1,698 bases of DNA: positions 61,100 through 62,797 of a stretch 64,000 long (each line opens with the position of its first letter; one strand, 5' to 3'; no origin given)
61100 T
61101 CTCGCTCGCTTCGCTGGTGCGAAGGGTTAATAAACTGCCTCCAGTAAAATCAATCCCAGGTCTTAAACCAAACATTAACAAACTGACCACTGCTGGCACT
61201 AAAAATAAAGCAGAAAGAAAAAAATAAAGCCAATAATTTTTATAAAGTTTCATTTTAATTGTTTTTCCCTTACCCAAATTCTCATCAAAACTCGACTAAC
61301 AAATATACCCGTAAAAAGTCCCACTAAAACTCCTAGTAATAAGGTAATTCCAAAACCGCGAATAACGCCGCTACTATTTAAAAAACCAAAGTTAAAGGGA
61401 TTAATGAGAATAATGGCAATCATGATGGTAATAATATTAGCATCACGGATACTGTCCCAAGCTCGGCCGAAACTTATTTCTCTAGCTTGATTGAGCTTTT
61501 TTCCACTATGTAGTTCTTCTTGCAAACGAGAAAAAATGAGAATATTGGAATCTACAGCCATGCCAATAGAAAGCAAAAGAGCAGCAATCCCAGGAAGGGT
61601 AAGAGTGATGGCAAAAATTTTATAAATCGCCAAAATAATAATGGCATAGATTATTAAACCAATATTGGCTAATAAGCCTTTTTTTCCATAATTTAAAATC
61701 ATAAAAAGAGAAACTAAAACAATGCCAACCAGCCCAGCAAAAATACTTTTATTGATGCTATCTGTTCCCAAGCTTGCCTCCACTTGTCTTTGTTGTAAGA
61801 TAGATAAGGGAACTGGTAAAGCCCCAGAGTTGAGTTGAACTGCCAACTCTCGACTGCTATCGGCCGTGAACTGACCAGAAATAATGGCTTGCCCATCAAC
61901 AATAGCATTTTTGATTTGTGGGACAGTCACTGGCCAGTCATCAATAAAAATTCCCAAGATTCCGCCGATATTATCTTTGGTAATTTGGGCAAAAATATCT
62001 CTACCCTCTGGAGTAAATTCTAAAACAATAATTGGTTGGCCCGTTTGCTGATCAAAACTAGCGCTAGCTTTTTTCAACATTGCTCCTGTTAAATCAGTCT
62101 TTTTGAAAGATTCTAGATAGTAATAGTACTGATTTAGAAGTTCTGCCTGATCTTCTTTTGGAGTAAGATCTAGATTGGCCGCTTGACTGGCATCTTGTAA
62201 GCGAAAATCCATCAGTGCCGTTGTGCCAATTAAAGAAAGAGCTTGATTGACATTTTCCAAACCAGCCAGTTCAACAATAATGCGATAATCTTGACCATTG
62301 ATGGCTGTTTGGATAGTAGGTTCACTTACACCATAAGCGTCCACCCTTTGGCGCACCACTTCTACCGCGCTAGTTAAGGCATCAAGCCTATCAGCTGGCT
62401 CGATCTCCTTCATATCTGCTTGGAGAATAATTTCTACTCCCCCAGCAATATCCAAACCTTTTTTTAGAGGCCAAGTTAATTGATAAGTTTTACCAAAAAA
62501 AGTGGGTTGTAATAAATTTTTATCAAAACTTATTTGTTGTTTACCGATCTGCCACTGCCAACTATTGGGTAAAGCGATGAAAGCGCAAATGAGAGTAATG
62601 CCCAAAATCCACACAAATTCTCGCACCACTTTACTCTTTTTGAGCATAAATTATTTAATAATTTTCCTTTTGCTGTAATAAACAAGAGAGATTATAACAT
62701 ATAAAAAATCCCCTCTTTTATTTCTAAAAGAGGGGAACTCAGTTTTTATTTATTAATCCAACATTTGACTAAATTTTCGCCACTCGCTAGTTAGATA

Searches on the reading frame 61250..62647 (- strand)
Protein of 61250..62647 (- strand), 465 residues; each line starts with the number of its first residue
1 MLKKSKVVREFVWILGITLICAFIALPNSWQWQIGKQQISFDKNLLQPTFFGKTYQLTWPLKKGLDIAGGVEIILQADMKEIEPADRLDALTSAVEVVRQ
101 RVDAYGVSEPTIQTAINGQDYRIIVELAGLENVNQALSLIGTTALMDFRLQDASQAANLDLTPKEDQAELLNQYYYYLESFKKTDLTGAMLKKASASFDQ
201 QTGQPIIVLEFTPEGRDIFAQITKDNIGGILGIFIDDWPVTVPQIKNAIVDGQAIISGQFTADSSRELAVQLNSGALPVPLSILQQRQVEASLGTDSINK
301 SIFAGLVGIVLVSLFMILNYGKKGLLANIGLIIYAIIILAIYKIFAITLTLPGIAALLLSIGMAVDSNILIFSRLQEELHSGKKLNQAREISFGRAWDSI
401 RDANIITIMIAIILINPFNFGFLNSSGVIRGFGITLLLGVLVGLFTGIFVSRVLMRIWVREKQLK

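Call 34: search_protein_families(library=pfam, proteins=[window:61250-62647:-], max_evalue=0.00001)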
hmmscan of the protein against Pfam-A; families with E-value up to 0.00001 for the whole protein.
window:61250-62647:- (465 aa): 3 families
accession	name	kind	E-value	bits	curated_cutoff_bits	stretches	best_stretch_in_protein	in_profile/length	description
PF22599.2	SecDF_P1_head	-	4.8e-28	97.8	27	1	182-279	17-114/114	SecDF, P1 head subdomain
PF21760.3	SecD_1st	-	7.8e-18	64.1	27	1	92-152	2-59/60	Protein translocase subunit SecDF, P1 domain, N-terminal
PF02355.23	SecD_SecF_C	-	2.6e-15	56.8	20.5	1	282-459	14-187/189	Protein export membrane protein SecD/SecF, C-terminal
